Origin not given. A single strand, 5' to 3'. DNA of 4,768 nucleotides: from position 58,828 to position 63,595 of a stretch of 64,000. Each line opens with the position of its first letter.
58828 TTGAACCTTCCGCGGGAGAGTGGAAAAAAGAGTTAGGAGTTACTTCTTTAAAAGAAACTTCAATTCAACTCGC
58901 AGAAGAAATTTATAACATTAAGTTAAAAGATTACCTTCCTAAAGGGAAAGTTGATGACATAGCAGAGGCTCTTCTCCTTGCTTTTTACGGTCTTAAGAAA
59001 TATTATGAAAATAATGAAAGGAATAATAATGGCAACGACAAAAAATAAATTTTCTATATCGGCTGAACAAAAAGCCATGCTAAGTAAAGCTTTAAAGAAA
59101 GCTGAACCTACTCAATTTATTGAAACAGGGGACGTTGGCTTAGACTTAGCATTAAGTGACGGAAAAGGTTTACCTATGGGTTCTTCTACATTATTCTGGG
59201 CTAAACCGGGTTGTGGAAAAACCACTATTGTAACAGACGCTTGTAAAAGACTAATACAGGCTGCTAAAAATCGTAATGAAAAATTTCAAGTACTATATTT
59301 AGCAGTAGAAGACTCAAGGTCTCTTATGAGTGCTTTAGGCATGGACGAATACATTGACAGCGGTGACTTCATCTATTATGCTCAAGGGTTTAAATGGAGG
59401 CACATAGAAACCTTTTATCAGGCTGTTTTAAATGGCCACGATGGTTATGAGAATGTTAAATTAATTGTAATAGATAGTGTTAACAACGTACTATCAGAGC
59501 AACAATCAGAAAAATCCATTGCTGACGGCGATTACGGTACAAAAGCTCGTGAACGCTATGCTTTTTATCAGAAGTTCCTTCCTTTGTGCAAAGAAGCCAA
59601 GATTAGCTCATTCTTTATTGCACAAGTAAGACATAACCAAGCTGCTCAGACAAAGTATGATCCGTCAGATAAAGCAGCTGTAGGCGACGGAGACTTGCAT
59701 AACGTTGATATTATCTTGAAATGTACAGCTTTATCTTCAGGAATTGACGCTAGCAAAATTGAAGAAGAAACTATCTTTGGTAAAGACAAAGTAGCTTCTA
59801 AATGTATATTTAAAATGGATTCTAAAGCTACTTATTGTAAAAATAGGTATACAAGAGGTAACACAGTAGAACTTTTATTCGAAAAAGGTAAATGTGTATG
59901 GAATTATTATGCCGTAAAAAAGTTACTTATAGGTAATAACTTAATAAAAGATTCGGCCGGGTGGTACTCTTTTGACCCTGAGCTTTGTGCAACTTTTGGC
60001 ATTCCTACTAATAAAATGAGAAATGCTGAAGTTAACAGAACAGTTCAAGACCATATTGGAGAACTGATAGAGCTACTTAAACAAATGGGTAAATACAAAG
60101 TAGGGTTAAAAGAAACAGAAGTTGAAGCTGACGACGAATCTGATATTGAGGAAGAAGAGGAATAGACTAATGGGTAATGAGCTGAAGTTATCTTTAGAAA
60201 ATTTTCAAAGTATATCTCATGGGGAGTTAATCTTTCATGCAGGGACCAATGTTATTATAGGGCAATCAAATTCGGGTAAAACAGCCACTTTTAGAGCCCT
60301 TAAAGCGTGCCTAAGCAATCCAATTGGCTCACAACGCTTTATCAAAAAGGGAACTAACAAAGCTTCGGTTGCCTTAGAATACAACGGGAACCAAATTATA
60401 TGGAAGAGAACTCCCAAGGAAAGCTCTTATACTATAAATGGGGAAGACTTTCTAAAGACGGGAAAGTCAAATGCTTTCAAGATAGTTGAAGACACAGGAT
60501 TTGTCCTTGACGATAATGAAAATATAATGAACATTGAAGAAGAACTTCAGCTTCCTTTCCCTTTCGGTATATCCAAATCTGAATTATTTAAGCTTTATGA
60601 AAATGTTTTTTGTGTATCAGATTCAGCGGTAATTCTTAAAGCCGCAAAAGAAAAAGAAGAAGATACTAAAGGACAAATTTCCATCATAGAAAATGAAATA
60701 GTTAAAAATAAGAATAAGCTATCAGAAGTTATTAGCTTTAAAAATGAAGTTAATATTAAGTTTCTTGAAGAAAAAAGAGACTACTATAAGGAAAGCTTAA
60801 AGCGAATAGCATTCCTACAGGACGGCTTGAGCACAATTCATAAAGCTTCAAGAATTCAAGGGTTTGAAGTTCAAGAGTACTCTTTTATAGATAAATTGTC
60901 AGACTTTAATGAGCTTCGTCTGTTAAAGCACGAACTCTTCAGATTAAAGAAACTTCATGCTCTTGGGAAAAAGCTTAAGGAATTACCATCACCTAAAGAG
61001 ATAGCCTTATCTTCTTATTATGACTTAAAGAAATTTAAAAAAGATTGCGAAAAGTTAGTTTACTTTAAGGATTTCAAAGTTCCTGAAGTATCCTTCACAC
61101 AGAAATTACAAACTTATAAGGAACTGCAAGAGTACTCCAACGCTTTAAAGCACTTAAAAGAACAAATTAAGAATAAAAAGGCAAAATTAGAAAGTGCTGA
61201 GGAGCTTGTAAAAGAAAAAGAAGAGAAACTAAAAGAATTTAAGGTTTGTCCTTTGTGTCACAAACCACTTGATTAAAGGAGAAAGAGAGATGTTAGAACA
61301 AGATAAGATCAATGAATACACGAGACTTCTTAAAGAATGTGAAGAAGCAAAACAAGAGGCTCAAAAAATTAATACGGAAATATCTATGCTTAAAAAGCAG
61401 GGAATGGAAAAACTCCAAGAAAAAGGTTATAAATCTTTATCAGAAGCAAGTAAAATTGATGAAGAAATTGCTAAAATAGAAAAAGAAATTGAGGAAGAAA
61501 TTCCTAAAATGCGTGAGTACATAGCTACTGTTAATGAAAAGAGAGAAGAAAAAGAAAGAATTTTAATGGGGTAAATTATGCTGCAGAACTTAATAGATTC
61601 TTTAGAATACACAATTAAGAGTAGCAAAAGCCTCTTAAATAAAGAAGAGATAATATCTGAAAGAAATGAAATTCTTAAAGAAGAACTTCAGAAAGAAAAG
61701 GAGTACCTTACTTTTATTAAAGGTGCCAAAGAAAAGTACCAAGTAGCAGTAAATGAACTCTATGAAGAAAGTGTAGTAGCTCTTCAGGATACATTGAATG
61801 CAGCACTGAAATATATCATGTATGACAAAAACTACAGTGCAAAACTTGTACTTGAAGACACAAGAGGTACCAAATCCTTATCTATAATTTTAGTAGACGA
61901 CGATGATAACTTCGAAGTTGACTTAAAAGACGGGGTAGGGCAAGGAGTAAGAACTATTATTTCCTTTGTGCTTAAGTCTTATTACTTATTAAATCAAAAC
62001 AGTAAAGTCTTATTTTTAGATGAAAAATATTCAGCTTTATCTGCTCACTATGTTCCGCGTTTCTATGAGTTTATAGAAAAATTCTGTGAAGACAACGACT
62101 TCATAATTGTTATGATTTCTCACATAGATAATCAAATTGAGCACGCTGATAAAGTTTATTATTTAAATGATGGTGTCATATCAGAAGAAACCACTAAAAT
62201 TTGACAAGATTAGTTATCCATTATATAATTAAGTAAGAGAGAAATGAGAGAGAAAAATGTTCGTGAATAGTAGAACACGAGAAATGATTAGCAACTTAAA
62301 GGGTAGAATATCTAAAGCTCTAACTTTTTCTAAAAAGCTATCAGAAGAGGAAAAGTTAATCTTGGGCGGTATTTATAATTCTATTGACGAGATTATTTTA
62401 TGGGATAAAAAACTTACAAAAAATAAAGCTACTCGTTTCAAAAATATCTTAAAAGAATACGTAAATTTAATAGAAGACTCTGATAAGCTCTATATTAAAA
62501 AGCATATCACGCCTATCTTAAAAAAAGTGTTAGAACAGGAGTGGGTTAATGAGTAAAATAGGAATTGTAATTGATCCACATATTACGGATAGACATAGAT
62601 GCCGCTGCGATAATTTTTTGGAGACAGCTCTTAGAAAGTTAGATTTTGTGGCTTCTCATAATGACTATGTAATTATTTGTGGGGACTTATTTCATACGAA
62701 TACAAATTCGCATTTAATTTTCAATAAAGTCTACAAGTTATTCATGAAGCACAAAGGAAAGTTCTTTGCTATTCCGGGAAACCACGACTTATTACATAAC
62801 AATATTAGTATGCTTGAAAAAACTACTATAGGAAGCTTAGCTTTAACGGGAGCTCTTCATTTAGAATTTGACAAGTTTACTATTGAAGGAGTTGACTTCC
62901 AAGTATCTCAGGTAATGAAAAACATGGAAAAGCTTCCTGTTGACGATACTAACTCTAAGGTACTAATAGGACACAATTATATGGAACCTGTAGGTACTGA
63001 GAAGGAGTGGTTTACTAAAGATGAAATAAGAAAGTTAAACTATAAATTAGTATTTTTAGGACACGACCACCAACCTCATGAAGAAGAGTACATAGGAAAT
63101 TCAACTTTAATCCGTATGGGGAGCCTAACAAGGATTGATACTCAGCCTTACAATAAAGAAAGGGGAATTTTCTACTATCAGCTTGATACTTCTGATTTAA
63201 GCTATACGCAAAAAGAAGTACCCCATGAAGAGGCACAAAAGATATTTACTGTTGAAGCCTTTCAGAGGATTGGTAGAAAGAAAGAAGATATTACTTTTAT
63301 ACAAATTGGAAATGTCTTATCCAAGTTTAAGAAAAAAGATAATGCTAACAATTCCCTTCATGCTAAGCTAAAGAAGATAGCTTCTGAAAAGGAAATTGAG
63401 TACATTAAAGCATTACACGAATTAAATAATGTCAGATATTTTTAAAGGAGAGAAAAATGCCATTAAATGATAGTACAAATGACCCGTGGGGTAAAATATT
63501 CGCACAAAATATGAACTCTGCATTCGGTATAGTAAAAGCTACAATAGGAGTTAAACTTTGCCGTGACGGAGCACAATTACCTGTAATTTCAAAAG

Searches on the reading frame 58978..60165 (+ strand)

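Call 62: search_protein_families(library=pfam, proteins=[window:58978-60165:+], max_evalue=0.001)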
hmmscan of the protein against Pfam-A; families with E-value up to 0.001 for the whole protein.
window:58978-60165:+ (395 aa): 3 families
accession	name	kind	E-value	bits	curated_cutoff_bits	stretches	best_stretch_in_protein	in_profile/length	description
PF13481.12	AAA_25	-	2.5e-09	37.5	27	1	65-221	30-194/195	AAA domain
PF00154.27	RecA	-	3.1e-06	27.3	27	0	159-220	130-191/262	recA bacterial DNA recombination protein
PF06745.19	ATPase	-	0.00021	21.2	26.6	0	49-220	2-167/231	KaiC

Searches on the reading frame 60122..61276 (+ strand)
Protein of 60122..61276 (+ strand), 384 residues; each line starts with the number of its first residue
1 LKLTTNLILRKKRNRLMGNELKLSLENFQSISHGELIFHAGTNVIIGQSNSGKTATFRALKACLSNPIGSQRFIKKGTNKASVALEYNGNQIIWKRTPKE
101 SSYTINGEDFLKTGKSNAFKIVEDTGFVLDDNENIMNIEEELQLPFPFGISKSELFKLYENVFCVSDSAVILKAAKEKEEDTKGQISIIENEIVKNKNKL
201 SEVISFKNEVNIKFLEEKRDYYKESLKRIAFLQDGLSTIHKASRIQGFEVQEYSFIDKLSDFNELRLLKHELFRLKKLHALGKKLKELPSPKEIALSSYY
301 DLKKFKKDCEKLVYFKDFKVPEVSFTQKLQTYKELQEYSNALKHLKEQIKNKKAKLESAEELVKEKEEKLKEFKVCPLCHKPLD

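Call 62: search_protein_families(library=pfam, proteins=[window:60122-61276:+], max_evalue=0.001)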
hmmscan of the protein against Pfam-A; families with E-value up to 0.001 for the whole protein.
window:60122-61276:+ (384 aa): 1 family
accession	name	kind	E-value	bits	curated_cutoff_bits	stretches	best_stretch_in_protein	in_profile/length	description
PF13476.12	AAA_23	-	8.2e-09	36.8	27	1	22-357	1-201/201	AAA domain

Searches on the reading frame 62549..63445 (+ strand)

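Call 62: search_protein_families(library=pfam, proteins=[window:62549-63445:+], max_evalue=0.001)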
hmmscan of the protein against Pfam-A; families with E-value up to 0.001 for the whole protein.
window:62549-63445:+ (298 aa): 2 families
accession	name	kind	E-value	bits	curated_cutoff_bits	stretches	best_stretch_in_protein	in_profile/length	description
PF00149.33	Metallophos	-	1.3e-13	52.2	21.5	1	11-176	5-191/191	Calcineurin-like phosphoesterase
PF12850.12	Metallophos_2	-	1.1e-08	35.6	27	1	5-197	4-139/154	Calcineurin-like phosphoesterase superfamily domain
